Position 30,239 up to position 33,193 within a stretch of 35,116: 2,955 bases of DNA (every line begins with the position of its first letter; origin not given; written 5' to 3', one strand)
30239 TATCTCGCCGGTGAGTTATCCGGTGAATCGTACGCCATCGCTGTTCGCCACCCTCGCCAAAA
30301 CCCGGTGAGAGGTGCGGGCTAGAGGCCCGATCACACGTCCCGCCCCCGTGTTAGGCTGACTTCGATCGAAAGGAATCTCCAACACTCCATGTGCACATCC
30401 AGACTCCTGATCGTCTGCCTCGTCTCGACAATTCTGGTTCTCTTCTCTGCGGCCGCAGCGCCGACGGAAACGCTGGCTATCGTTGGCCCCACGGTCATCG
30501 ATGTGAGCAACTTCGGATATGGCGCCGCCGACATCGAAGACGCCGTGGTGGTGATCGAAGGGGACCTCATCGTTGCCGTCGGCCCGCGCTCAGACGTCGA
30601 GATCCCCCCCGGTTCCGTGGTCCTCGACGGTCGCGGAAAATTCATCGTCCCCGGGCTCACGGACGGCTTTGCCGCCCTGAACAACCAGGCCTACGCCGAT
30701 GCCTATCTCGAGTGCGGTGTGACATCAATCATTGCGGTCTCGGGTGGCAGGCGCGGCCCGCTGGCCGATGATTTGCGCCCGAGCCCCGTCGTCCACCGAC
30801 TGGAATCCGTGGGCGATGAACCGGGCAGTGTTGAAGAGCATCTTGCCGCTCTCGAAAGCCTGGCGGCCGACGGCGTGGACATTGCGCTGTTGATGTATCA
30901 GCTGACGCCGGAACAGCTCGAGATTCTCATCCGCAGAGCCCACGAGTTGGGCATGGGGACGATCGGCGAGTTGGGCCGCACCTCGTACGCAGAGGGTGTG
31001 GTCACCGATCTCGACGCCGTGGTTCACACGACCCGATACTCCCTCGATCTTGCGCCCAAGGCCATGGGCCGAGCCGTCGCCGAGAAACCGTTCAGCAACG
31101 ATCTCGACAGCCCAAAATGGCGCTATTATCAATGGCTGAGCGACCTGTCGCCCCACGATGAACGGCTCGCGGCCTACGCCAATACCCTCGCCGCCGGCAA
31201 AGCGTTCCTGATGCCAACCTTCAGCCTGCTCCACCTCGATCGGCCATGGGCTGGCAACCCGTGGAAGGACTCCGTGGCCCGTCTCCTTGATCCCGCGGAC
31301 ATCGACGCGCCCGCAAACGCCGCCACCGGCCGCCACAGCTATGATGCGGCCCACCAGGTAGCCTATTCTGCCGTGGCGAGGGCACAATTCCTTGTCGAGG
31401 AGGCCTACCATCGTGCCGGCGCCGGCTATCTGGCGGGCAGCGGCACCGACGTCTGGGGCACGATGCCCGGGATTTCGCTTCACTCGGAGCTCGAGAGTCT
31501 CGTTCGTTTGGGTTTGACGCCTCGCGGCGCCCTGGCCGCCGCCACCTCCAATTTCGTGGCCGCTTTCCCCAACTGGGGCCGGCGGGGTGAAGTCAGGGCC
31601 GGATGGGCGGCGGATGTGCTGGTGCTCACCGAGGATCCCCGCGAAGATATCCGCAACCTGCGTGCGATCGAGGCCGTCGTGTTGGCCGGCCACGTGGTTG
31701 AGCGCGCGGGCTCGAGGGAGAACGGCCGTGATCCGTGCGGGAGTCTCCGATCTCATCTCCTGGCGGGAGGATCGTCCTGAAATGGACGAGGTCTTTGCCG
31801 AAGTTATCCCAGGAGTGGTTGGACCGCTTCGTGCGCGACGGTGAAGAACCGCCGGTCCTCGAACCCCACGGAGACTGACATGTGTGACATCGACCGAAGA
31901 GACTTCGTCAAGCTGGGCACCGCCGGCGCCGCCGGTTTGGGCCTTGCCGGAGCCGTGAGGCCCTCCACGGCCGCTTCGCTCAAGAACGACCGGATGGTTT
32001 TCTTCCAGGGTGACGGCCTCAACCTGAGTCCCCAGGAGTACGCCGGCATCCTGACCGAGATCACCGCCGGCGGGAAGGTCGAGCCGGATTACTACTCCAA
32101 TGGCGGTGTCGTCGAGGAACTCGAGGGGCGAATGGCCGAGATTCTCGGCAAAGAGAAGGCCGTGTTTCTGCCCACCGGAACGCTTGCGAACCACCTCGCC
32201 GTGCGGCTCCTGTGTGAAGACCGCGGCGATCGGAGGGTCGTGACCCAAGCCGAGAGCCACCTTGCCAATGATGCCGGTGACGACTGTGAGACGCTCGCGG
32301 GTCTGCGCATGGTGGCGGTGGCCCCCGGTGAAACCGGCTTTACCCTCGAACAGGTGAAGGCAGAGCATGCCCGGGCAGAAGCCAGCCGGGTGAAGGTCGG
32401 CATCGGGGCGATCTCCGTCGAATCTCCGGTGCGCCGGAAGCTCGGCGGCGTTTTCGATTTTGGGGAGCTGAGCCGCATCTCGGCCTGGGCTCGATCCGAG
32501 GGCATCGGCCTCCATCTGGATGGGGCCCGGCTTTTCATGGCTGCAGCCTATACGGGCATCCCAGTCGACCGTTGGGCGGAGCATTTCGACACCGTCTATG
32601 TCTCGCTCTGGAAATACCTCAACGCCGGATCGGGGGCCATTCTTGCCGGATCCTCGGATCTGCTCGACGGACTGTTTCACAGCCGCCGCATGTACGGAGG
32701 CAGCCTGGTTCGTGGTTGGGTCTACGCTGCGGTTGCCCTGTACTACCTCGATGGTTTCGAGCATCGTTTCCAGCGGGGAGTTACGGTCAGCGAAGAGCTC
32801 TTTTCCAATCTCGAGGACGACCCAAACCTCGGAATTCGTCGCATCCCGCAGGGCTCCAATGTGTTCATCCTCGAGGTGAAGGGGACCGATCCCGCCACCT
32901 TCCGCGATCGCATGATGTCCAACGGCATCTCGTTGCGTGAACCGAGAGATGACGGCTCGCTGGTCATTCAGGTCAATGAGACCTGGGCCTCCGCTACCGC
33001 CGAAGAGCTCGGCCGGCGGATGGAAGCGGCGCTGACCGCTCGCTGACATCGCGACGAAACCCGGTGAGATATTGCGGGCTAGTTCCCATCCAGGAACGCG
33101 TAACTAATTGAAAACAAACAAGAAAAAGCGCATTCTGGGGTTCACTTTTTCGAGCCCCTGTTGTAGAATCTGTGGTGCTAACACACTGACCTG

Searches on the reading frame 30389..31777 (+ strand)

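Call 57: search_protein_families(library=pfam, proteins=[window:30389-31777:+], max_evalue=0.01)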
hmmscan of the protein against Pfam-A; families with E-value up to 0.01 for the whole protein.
window:30389-31777:+ (463 aa): 1 family
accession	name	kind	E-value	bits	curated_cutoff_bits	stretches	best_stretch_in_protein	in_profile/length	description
PF22039.1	HUTI_composite_bact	-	0.0026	17.8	25.5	1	54-70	3-19/26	Imidazolonepropionase-like composite domain, bacteria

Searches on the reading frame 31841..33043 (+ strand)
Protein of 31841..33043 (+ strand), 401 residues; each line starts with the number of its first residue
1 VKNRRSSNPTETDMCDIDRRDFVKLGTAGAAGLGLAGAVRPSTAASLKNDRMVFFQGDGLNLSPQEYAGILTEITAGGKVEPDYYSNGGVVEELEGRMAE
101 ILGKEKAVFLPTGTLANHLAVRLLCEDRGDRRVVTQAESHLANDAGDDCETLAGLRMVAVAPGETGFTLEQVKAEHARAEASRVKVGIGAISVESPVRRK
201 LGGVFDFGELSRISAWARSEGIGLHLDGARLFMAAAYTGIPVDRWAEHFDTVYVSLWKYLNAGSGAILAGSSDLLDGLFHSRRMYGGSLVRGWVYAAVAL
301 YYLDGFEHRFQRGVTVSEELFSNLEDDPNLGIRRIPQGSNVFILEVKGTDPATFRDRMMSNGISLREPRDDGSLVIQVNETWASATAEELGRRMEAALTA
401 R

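Call 57: search_protein_families(library=pfam, proteins=[window:31841-33043:+], max_evalue=0.01)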
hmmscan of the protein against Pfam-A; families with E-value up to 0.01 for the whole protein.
window:31841-33043:+ (401 aa): 4 families
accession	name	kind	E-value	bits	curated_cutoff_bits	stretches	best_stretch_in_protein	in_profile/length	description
PF01212.27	Beta_elim_lyase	-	6.6e-39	134.4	27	1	80-326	23-267/288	Beta-eliminating lyase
PF10518.14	TAT_signal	-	0.00068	19.9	22.7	1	16-36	1-21/21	TAT (twin-arginine translocation) pathway signal sequence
PF01041.23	DegT_DnrJ_EryC1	-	0.0022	17.7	19.8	1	83-137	18-71/360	DegT/DnrJ/EryC1/StrS aminotransferase family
PF10399.14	UCR_Fe-S_N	-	0.0035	17.2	24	1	14-41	6-33/41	Ubiquitinol-cytochrome C reductase Fe-S subunit TAT signal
